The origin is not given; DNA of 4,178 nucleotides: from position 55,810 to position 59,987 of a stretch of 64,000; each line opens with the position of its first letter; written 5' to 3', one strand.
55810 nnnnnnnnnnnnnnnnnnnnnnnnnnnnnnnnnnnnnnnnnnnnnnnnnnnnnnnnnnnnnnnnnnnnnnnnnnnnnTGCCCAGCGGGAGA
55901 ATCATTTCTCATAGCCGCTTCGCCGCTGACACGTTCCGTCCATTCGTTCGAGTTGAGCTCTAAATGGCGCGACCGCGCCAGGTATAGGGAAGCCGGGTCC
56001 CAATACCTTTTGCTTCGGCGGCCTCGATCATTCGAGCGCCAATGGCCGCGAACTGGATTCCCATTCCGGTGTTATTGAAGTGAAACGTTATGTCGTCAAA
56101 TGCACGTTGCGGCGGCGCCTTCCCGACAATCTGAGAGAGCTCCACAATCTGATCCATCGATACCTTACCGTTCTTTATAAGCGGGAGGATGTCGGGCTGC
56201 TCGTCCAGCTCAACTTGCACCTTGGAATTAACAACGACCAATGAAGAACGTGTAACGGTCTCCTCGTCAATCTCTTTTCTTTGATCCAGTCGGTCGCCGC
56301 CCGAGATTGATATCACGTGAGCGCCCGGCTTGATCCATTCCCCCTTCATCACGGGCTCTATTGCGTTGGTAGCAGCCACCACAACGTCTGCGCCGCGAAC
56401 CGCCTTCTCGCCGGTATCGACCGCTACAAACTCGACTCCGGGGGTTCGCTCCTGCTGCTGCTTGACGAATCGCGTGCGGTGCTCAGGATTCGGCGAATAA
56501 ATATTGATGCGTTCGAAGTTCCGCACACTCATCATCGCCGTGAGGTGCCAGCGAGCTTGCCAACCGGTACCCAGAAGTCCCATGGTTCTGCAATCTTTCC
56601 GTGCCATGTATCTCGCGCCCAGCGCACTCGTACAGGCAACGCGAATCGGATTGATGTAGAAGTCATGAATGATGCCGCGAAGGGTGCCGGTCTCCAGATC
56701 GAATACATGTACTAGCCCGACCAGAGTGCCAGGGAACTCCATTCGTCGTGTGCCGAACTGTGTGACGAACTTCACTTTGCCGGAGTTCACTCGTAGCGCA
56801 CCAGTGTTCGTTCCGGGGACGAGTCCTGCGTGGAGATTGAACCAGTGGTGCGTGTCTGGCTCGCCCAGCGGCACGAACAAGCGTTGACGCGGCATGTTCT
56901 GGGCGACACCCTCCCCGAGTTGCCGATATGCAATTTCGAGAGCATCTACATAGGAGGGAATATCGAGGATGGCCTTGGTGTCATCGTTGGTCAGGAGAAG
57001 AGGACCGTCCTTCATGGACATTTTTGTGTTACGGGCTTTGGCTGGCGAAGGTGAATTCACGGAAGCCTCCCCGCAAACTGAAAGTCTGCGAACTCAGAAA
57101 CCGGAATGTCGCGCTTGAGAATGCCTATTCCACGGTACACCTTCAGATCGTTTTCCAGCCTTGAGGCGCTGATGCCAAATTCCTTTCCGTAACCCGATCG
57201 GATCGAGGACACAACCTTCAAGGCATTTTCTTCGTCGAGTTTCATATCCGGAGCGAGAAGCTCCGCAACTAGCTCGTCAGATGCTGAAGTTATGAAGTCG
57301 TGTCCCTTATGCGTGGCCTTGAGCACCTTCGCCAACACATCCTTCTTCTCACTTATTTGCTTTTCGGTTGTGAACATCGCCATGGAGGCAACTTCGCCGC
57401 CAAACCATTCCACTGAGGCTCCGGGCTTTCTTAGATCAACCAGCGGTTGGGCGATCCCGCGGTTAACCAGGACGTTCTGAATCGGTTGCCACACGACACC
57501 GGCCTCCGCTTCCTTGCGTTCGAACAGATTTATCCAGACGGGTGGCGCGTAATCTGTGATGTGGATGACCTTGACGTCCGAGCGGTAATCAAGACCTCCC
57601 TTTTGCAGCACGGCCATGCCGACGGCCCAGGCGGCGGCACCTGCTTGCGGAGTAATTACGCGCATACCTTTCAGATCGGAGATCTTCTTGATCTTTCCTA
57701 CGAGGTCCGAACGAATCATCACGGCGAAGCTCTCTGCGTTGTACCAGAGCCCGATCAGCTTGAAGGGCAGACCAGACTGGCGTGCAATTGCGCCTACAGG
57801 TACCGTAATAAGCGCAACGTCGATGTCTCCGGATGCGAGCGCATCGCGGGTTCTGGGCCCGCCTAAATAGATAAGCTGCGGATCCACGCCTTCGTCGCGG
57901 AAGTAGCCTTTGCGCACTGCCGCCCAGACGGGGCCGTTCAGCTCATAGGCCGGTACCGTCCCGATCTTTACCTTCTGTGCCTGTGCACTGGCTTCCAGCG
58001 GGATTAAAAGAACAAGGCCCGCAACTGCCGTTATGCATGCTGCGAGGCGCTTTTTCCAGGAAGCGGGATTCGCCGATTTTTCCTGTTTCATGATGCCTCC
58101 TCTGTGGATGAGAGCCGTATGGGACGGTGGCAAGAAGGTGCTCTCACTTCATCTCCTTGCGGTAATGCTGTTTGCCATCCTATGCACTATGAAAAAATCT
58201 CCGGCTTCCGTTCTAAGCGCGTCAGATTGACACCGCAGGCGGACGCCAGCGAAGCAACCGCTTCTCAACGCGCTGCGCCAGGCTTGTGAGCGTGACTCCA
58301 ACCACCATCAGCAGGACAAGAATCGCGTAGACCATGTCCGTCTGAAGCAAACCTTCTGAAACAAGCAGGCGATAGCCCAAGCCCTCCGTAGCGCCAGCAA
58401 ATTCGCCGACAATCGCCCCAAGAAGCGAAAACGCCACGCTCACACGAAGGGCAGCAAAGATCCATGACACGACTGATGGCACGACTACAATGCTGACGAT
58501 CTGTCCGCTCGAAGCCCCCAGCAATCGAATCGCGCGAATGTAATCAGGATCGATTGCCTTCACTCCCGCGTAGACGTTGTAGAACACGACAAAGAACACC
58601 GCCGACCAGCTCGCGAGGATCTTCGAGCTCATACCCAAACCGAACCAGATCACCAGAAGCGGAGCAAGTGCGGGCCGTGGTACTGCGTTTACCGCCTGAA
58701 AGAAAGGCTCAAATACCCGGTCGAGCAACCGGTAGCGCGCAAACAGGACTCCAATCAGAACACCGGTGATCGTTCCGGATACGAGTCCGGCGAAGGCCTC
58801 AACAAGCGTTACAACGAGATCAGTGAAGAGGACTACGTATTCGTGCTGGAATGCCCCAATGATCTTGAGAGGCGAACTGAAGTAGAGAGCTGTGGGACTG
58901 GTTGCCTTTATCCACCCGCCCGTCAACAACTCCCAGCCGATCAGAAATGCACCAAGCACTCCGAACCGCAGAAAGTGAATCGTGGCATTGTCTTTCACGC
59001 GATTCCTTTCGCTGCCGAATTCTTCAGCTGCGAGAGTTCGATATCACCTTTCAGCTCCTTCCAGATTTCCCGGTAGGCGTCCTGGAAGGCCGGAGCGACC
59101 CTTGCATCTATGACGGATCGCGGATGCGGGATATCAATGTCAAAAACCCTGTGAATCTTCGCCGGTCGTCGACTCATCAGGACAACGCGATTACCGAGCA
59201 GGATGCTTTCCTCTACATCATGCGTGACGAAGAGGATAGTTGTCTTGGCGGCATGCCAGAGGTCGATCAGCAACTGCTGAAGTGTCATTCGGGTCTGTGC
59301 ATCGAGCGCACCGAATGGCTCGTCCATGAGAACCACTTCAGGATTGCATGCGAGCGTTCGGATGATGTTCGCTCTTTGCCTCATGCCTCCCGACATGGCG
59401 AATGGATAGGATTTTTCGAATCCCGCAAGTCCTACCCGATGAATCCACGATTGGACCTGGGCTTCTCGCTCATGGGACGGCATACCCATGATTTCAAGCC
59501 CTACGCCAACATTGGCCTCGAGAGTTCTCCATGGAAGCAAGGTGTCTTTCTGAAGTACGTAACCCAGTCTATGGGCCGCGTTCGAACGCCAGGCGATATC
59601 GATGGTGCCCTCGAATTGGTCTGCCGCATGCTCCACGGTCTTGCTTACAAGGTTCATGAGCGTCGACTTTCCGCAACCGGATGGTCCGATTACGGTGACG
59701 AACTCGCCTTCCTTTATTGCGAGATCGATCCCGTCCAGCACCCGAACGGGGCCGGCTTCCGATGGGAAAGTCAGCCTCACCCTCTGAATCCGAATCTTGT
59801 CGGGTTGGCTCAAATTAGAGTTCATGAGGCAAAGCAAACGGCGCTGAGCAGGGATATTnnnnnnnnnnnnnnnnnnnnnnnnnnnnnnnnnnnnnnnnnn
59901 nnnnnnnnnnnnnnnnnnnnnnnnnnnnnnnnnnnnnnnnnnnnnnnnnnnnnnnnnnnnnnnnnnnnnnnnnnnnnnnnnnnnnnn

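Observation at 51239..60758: IclR-controlled operon: NitT/TauT importer, OCD-family dehydrogenase, three-subunit biotin-dependent 2-oxoacid-type carboxylase and CaiB-type CoA-transferase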

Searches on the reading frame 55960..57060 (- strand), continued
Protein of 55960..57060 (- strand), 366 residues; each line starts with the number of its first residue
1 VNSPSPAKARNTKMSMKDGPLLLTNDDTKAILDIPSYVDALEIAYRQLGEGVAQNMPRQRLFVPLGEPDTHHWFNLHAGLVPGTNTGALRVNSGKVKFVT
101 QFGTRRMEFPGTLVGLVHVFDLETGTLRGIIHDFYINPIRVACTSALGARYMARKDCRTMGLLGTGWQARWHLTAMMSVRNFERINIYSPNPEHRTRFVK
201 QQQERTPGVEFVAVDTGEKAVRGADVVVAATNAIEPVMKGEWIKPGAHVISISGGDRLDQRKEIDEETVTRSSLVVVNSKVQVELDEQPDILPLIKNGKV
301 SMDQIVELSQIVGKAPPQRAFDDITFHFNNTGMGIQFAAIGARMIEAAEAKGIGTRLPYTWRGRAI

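Call 87: find_encoding_contigs(protein=P0130, flank=10000, max_places=2)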
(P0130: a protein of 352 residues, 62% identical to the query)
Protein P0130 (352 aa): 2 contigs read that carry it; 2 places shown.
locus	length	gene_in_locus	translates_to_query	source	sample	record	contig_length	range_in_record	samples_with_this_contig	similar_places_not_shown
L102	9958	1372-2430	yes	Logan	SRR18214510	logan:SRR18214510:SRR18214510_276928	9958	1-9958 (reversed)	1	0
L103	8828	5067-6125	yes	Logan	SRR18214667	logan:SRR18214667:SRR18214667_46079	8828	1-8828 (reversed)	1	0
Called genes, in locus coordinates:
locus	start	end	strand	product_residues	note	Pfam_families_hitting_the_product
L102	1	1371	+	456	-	?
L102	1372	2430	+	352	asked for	PF02423:OCD_Mu_crystall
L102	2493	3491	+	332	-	PF04069:OpuAC (weak), PF13379:NMT1_2, PF09084:NMT1, PF12974:Phosphonate-bd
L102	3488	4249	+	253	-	PF00005:ABC_tran, PF13304:AAA_21 (weak)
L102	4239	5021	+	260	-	PF00528:BPD_transp_1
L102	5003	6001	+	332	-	PF01370:Epimerase, PF02719:Polysacc_synt_2 (faint), PF04321:RmlD_sub_bind, PF01073:3Beta_HSD, PF16363:GDP_Man_Dehyd, PF07993:NAD_binding_4 (weak)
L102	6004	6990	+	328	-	PF02737:3HCDH_N, PF03446:NAD_binding_2 (faint), PF00725:3HCDH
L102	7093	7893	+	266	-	PF01925:TauE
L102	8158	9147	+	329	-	PF04055:Radical_SAM, PF06968:BATS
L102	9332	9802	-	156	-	-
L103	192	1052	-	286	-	PF04909:Amidohydro_2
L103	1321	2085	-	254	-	PF00027:cNMP_binding, PF13545:HTH_Crp_2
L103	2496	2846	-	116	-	-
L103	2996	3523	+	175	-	PF00364:Biotin_lipoyl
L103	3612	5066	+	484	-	PF00682:HMGL-like, PF02436:PYC_OADA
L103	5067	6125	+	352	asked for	PF02423:OCD_Mu_crystall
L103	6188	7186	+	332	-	PF04069:OpuAC (weak), PF13379:NMT1_2, PF09084:NMT1, PF12974:Phosphonate-bd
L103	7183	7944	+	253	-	PF00005:ABC_tran, PF13304:AAA_21 (weak)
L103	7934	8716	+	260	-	PF00528:BPD_transp_1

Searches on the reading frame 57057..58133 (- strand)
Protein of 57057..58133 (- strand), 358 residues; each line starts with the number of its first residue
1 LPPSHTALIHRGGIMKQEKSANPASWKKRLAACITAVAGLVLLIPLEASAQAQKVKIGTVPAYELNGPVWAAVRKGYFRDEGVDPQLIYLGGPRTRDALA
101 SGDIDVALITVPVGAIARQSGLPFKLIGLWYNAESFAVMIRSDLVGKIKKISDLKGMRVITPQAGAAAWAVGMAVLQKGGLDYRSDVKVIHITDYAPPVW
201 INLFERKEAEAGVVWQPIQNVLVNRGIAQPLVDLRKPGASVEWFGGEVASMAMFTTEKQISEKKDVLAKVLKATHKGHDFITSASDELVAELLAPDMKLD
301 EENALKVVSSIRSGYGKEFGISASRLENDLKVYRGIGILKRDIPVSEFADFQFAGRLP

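Call 5: search_protein_families(library=pfam, proteins=[window:57057-58133:-])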
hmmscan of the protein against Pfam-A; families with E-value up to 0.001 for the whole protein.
window:57057-58133:- (358 aa): 3 families
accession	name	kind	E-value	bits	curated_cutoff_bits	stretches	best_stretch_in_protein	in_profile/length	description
PF09084.16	NMT1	-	1.4e-17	64.8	20.5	1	68-283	6-211/216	NMT1/THI5 like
PF13379.11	NMT1_2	-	5.9e-09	36.5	24.7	1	51-232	4-196/252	NMT1-like family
PF04069.17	OpuAC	-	0.00046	20.3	21.2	1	55-159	3-113/257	Substrate binding domain of ABC-type glycine betaine transport system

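Call 6: search_protein_families(library=ncbifam, proteins=[window:57057-58133:-])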
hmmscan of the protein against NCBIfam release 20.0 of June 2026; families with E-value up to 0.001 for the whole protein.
window:57057-58133:- (358 aa): 4 families
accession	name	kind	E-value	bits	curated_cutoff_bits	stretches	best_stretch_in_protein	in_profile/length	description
TIGR01728.1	SsuA_fam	subfamily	2.4e-19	69.6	163.5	1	89-303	37-237/290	aliphatic sulfonate ABC transporter substrate-binding protein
TIGR01729.1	taurine_ABC_bnd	equivalog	1.3e-07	31.4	304.25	1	96-226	41-165/300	taurine ABC transporter substrate-binding protein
NF008588.0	PRK11553.1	subfamily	2.4e-06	26.7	299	1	91-301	65-259/319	aliphatic sulfonate ABC transporter substrate-binding protein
NF008553.0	PRK11480.1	equivalog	6.4e-05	22.3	490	1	96-227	65-188/320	taurine ABC transporter substrate-binding protein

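Call 39: search_solved_structures(query=window:57057-58133:-, max_evalue=0.001)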
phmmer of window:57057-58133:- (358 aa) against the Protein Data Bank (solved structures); distinct sequences matched with E-value up to 0.001: 2.
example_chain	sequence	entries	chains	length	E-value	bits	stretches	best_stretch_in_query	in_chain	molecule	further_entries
3qsl_A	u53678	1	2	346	1e-07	34.7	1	36-292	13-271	Putative exported protein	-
3ix1_A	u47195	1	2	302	0.00019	23.9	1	69-294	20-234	N-formyl-4-amino-5-aminomethyl-2-methylpyrimidine binding protein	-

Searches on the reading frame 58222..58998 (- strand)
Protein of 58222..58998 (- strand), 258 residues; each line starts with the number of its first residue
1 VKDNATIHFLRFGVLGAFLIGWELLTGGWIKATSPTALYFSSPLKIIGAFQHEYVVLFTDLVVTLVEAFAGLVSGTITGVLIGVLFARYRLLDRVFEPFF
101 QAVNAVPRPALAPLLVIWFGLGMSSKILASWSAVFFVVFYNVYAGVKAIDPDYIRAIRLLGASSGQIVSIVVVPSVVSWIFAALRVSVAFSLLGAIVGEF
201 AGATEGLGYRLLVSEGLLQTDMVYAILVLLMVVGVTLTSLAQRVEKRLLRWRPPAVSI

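Call 5: search_protein_families(library=pfam, proteins=[window:58222-58998:-])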
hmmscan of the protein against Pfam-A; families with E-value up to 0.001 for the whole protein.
window:58222-58998:- (258 aa): 1 family
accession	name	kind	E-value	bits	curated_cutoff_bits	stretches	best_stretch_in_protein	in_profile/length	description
PF00528.27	BPD_transp_1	-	5.6e-27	95.1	26.4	1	79-248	1-182/184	Binding-protein-dependent transport system inner membrane component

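Call 6: search_protein_families(library=ncbifam, proteins=[window:58222-58998:-])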
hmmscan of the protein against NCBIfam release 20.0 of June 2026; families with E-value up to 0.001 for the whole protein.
window:58222-58998:- (258 aa): 10 families
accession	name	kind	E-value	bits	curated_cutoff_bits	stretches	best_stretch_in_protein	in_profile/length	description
NF040733.1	ABC_perm_U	equivalog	1.7e-33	116.1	295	1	47-252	46-249/251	ABC transporter permease subunit SaoP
NF007545.0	PRK10160.1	equivalog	6.5e-24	84.8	342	1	54-252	73-271/275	taurine ABC transporter permease TauC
NF008470.0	PRK11365.1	equivalog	2.9e-22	79.3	347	1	41-253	40-254/263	aliphatic sulfonate ABC transporter permease SsuC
TIGR01183.1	ntrB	equivalog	1.9e-14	53.8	209.05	1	57-239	15-197/202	nitrate ABC transporter permease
TIGR01097.1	PhnE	equivalog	1.6e-10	40.9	216.7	1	53-248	53-251/252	phosphonate ABC transporter, permease protein PhnE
NF011691.0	PRK15111.1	equivalog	4.3e-10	39.6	379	1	60-181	102-217/296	putrescine export ABC transporter permease SapC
TIGR03416.1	ABC_choXWV_perm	equivalog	6.7e-07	29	363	1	59-233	86-259/267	choline ABC transporter permease subunit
NF043080.1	MMSYN1_0166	equivalog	1.9e-05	23.8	370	1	64-188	105-230/307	oligopeptide ABC transporter permease OppC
NF008196.0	PRK10952.1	equivalog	4.9e-05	22.3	439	1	58-245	143-329/356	glycine betaine/L-proline ABC transporter permease ProW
NF007047.0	PRK09500.1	equivalog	0.00011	21.9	326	1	68-246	67-253/257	spermidine/putrescine ABC transporter permease PotC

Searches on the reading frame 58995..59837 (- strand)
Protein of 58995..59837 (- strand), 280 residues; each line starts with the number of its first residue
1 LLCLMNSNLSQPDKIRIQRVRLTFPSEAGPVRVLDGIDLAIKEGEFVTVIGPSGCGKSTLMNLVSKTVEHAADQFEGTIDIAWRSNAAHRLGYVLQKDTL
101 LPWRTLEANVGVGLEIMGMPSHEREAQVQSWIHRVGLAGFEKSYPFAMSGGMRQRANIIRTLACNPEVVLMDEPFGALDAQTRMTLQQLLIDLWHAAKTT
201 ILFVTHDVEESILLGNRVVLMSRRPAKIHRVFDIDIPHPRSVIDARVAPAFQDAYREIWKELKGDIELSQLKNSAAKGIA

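Call 5: search_protein_families(library=pfam, proteins=[window:58995-59837:-])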
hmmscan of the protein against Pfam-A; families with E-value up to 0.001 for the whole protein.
window:58995-59837:- (280 aa): 5 families
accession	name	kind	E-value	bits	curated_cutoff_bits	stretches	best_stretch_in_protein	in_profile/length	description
PF00005.33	ABC_tran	-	1.1e-27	97.8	25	1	34-175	1-136/137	ABC transporter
PF13191.12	AAA_16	-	7.3e-05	23.8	32.6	1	42-190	22-156/167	AAA ATPase domain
PF13304.12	AAA_21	-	8.9e-05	23.1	27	0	145-208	235-300/304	AAA domain, putative AbiEii toxin, Type IV TA system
PF00931.28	NB-ARC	-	0.00055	19.7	23.5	1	43-80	17-54/248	NB-ARC domain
PF13604.12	AAA_30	-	0.00086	19.5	27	0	43-92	17-63/191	AAA domain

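Call 6: search_protein_families(library=ncbifam, proteins=[window:58995-59837:-])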
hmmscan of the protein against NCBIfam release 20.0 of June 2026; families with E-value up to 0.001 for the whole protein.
window:58995-59837:- (280 aa): 186 families (the best 25 are shown)
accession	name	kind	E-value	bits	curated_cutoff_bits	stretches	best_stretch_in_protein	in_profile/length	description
NF008421.0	PRK11248.1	equivalog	2e-58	197.9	357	1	31-235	14-216/255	taurine ABC transporter ATP-binding subunit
NF040729.1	ABC_ATP_SaoA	equivalog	4.9e-58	196.5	360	1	14-241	1-226/248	ABC transporter ATP-binding protein SaoA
TIGR01184.1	ntrCD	subfamily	1.4e-52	178.6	291.8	1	34-256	1-224/230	nitrate ABC transporter ATP-binding protein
TIGR01186.1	proV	subfamily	3.3e-51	174.5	326.6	1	32-222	7-204/363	betaine/proline/choline family ABC transporter ATP-binding protein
TIGR03265.1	PhnT2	equivalog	4.5e-47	161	457.7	1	29-223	15-210/353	putative 2-aminoethylphosphonate ABC transporter ATP-binding protein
NF008420.0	PRK11247.1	equivalog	2e-46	158.2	395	1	31-248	25-232/257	aliphatic sulfonates ABC transporter ATP-binding protein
TIGR03415.1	ABC_choXWV_ATP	equivalog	2.6e-46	158.3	483.75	1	26-222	32-239/382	choline ABC transporter ATP-binding protein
TIGR00968.1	3a0106s01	subfamily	4.6e-45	154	342.75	1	29-223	11-206/237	sulfate ABC transporter ATP-binding protein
NF043075.1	MMSYN1_0197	equivalog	8.8e-42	143.3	550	1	32-223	16-208/341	spermidine/putrescine ABC transporter ATP-binding protein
NF006987.0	PRK09452.1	equivalog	6.8e-39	133.6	482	1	31-222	30-222/378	spermidine/putrescine ABC transporter ATP-binding protein PotA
NF008105.0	PRK10851.1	equivalog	7e-39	133.5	502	1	29-223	13-212/362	sulfate/thiosulfate ABC transporter ATP-binding protein CysA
NF008513.0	PRK11432.1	equivalog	3.5e-38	131.4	496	1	29-223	17-212/351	ferric ABC transporter ATP-binding protein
NF008653.0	PRK11650.1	subfamily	3.7e-38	131.5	432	1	14-223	3-210/357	sn-glycerol-3-phosphate ABC transporter ATP-binding protein UgpC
TIGR03258.1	PhnT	equivalog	9e-37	126.9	499.15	1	31-222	21-214/359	2-aminoethylphosphonate ABC transport system ATP-binding subunit PhnT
NF007480.0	PRK10070.1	equivalog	9.5e-37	126.8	444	1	37-222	47-239/400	glycine betaine/L-proline ABC transporter ATP-binding protein ProV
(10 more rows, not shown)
